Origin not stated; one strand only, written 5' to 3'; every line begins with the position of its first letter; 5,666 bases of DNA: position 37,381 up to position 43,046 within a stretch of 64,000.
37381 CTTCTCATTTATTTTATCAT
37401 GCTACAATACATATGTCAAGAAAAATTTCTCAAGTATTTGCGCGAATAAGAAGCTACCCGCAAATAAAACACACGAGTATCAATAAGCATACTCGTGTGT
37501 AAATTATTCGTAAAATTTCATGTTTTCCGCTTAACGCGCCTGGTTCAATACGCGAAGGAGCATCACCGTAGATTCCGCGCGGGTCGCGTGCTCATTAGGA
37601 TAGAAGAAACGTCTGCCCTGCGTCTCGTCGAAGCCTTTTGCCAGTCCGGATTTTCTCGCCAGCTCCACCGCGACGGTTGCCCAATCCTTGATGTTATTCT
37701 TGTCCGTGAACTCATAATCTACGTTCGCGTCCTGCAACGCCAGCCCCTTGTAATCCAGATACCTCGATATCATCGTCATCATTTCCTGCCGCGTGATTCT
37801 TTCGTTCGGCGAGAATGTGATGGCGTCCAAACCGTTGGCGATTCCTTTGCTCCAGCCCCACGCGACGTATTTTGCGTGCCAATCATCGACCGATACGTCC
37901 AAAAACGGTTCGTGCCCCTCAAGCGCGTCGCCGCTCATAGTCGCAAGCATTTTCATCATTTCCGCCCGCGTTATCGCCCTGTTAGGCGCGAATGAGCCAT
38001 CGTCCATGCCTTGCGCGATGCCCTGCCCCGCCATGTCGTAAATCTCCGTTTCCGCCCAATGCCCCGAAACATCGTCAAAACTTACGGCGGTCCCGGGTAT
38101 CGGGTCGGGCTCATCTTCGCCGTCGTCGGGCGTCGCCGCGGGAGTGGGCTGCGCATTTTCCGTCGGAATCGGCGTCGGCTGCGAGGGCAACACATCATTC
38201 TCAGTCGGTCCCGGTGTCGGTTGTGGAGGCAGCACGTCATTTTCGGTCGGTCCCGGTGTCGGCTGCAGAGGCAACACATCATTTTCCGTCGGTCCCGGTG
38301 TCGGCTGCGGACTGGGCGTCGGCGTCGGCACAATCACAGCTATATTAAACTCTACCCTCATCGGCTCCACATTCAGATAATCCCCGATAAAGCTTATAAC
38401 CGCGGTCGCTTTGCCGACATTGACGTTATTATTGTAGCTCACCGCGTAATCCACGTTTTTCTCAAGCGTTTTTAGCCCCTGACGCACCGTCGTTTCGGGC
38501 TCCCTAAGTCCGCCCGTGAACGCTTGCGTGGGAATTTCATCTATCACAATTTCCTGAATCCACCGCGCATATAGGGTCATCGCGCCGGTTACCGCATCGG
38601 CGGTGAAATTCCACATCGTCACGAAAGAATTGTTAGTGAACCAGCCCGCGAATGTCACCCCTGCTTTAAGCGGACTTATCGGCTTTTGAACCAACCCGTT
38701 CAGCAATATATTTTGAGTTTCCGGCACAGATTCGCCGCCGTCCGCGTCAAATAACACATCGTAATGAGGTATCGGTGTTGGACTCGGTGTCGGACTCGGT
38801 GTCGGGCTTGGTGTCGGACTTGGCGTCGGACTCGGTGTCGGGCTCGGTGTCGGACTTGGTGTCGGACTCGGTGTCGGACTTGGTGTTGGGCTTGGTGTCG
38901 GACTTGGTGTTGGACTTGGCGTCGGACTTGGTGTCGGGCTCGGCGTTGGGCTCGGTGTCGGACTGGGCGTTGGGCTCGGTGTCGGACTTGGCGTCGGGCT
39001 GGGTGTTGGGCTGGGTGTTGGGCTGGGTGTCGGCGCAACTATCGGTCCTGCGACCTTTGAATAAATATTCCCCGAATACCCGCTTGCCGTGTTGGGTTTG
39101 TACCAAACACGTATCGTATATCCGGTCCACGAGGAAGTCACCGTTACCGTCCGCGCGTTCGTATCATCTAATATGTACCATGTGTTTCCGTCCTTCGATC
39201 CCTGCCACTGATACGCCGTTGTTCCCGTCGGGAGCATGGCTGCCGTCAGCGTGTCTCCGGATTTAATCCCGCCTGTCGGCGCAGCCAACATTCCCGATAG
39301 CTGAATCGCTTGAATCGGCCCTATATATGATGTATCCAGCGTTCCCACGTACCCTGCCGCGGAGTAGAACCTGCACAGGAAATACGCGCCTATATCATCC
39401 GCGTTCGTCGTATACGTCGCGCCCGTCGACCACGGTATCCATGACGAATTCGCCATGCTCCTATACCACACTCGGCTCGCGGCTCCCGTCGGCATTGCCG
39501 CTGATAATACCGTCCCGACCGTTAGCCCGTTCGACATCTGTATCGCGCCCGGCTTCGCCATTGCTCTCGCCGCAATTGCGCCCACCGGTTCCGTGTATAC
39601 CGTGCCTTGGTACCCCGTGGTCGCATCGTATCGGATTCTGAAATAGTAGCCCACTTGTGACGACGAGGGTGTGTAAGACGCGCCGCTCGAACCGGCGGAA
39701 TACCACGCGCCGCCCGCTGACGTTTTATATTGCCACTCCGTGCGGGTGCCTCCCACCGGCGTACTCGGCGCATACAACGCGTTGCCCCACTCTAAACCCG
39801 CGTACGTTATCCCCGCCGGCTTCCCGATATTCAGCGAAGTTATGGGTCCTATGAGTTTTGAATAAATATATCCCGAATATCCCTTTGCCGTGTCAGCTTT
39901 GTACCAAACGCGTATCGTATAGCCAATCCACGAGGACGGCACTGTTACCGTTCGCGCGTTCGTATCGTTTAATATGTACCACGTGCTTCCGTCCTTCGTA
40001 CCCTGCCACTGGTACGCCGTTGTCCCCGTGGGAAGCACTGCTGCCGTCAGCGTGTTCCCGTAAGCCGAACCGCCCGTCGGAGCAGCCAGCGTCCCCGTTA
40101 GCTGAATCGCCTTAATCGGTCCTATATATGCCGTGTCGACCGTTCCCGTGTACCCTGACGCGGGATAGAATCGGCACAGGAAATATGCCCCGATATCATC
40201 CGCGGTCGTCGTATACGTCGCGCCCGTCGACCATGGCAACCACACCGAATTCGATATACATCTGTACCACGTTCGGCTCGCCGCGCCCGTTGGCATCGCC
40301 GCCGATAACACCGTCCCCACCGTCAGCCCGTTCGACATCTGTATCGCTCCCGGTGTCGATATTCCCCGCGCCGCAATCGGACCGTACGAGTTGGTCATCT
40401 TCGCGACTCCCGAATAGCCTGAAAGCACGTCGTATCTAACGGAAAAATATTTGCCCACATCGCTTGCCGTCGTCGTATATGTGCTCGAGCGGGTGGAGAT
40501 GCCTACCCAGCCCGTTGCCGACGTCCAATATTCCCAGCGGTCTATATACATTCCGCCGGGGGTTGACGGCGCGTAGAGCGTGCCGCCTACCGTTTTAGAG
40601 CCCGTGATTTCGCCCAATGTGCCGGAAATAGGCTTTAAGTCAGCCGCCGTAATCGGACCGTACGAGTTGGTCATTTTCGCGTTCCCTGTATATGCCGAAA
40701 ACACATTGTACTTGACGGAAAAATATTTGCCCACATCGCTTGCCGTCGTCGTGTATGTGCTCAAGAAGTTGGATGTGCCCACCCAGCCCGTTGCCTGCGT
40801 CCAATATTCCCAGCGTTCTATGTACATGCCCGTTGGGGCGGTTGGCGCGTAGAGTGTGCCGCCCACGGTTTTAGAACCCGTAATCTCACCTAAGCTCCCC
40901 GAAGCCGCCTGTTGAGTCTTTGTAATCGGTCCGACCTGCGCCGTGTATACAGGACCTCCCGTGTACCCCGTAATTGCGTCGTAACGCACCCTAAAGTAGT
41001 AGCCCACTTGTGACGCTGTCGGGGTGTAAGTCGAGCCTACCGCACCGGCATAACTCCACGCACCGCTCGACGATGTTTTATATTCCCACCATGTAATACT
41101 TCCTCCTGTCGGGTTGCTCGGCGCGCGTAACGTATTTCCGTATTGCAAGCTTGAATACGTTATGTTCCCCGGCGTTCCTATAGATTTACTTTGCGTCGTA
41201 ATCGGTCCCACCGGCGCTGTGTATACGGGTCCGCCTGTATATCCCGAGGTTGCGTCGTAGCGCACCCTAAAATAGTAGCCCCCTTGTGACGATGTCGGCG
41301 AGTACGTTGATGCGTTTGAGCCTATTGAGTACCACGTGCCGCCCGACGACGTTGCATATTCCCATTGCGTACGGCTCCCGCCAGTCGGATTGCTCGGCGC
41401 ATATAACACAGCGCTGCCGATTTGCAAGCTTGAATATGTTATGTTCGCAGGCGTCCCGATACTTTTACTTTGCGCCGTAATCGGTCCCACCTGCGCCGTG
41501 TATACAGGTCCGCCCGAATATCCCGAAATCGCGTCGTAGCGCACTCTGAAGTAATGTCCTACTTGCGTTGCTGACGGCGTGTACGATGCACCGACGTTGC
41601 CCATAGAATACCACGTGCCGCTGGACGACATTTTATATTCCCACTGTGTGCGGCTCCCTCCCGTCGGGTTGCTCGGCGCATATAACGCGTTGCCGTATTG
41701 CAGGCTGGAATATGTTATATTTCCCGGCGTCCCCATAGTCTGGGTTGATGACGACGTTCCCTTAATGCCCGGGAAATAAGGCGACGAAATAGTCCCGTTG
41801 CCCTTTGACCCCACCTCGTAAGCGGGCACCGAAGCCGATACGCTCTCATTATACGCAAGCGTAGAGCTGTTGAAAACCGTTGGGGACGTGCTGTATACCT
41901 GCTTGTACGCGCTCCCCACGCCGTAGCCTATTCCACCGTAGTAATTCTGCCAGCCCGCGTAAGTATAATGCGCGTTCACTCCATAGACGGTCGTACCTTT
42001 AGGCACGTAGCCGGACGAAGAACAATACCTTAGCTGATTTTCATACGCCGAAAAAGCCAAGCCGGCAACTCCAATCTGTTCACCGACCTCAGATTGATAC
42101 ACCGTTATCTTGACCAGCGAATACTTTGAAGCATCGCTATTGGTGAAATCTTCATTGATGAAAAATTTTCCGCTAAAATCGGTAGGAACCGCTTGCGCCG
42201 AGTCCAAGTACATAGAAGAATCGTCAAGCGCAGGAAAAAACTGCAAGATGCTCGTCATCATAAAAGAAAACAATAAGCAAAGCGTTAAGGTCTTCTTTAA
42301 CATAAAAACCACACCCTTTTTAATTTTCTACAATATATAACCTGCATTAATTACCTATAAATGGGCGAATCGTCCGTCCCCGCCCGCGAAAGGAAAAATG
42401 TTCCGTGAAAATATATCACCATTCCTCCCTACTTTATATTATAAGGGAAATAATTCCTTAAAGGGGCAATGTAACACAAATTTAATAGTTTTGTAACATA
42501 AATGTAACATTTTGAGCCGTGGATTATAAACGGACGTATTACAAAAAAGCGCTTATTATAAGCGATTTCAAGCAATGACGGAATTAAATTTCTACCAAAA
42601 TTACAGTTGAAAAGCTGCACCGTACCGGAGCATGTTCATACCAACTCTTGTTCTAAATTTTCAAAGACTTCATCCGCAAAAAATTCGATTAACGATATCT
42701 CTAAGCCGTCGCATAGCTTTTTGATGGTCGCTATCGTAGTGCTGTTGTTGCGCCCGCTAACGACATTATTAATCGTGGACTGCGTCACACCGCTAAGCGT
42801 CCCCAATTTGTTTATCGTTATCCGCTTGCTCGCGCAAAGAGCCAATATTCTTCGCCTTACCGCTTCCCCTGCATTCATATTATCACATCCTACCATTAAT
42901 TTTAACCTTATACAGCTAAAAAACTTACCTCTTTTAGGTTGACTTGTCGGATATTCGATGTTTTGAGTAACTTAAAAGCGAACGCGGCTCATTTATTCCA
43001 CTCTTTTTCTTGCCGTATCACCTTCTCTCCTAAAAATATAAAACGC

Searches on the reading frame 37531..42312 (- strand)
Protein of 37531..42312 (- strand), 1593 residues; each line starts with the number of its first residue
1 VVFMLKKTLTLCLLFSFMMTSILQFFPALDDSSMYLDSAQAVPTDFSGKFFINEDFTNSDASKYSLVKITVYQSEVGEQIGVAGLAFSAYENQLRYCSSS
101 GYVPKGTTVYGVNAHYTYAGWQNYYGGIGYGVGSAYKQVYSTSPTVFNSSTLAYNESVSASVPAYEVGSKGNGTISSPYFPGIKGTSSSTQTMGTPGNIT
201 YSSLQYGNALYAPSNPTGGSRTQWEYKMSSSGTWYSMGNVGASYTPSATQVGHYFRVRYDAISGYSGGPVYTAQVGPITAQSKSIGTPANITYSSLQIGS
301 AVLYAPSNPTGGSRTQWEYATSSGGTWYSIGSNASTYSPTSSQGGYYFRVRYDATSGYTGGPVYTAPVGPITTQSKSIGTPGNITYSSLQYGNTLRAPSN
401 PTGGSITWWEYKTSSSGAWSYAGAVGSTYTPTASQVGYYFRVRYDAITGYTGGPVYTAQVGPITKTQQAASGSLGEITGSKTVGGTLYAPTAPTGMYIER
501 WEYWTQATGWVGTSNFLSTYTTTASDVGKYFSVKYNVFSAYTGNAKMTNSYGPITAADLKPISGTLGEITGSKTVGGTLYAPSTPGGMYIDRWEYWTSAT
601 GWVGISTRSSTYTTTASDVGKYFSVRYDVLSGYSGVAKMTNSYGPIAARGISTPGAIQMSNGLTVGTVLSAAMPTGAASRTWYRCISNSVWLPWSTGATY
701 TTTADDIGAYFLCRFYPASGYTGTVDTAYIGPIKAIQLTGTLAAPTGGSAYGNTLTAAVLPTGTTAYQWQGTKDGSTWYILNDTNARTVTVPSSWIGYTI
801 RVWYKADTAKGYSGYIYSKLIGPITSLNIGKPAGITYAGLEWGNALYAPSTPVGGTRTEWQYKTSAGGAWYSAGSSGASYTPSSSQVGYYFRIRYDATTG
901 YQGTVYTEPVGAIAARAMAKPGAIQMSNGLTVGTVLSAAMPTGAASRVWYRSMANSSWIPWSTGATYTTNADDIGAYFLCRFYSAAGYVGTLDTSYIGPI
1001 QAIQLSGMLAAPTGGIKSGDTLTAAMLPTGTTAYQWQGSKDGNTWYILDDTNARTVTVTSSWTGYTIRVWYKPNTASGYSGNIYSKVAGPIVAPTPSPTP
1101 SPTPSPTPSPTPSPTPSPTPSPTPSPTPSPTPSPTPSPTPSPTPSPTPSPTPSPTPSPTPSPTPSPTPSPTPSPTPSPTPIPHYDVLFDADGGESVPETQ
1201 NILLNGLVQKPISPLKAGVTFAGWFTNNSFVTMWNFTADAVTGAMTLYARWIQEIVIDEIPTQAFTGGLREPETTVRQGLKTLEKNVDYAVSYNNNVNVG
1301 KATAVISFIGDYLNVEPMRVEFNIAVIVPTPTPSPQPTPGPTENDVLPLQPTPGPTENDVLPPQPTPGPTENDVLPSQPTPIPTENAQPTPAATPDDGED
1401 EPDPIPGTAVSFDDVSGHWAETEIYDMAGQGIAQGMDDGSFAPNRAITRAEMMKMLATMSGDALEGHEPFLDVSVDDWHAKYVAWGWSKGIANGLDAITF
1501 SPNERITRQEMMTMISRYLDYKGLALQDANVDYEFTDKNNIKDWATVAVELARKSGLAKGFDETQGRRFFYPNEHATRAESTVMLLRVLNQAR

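Call 8: search_protein_families(library=pfam, proteins=[window:37531-42312:-], max_evalue=0.01)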
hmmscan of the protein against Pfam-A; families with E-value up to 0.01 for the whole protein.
window:37531-42312:- (1593 aa): 3 families
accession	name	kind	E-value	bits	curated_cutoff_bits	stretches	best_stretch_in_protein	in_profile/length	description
PF00395.25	SLH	-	5e-25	87.7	20.8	3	1411-1452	1-43/44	S-layer homology domain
PF09479.16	Flg_new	-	1.2e-12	48.2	27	1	1184-1249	1-64/65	Listeria-Bacteroides repeat domain (List_Bact_rpt)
PF23197.1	IG_AIR9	-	4.4e-11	42.9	27.5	0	1030-1085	29-84/87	AIR9 A9 domain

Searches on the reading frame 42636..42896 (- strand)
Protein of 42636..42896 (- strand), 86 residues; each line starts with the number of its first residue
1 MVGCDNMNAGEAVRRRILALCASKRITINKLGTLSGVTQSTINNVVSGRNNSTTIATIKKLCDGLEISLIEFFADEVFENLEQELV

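Call 48: search_protein_families(library=padloc, proteins=[window:42636-42896:-], max_evalue=0.1)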
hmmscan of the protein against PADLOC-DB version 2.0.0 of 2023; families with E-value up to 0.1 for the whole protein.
window:42636-42896:- (86 aa): 8 families
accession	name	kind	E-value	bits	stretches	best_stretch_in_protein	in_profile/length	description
PDLC03946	RmrA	-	2.5e-05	21.2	1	16-86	6-74/357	-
PDLC04775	PDC-M69A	-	0.0044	15.5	1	11-75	6-69/113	-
PDLC02926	HTH_VI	-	0.0045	15.2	1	23-75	12-65/92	-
PDLC03664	Control_protein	-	0.0076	14.7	1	15-73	16-73/74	control protein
PDLC04758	PDC-M64B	-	0.0088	14.5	1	12-72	30-89/123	-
PDLC03949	RmrA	-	0.0088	12.9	1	23-85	13-73/363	-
PDLC04760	PDC-M64C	-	0.0089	14.4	1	12-72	26-85/93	-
PDLC04142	capH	-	0.021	13.9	1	14-76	8-68/103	capH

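Call 49: search_protein_families(library=phrogs, proteins=[window:42636-42896:-], max_evalue=0.1)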
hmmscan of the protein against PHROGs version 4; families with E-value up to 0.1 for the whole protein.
window:42636-42896:- (86 aa): 24 families
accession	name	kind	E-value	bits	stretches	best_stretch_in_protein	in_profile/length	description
phrog_3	-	transcription regulation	2.1e-08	35.3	1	13-80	89-153/430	transcriptional repressor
phrog_8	-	transcription regulation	2.1e-07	31.7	1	11-75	79-218/346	transcriptional regulator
phrog_4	-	transcription regulation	5.2e-05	23.4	1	13-76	137-195/400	transcriptional repressor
phrog_2339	-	DNA, RNA and nucleotide metabolism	7e-05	23.8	1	6-69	19-82/98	HTH DNA binding protein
phrog_9425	-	transcription regulation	0.00026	21.7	1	11-70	10-65/72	transcriptional repressor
phrog_2439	-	transcription regulation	0.00031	20.7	1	14-80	9-73/367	transcriptional regulator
phrog_5823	-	transcription regulation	0.00049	20.4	1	12-76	6-70/404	transcriptional regulator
phrog_2967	-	transcription regulation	0.00051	20.6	1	7-77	5-74/225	transcriptional regulator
phrog_4779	-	transcription regulation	0.00071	21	1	16-66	6-57/98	transcriptional regulator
phrog_1373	-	transcription regulation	0.0014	19.6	1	22-69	73-119/166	transcriptional regulator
phrog_32768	-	unknown function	0.0014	18.4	1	22-69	19-66/446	-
phrog_147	-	transcription regulation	0.0047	18.3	1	12-62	4-54/100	transcriptional regulator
phrog_8522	-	DNA, RNA and nucleotide metabolism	0.006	18.1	1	22-67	17-61/71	HTH DNA binding protein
phrog_35195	-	unknown function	0.0092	16.6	1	15-76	5-66/159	-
phrog_4183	-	unknown function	0.022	15.3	1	6-59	26-79/216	-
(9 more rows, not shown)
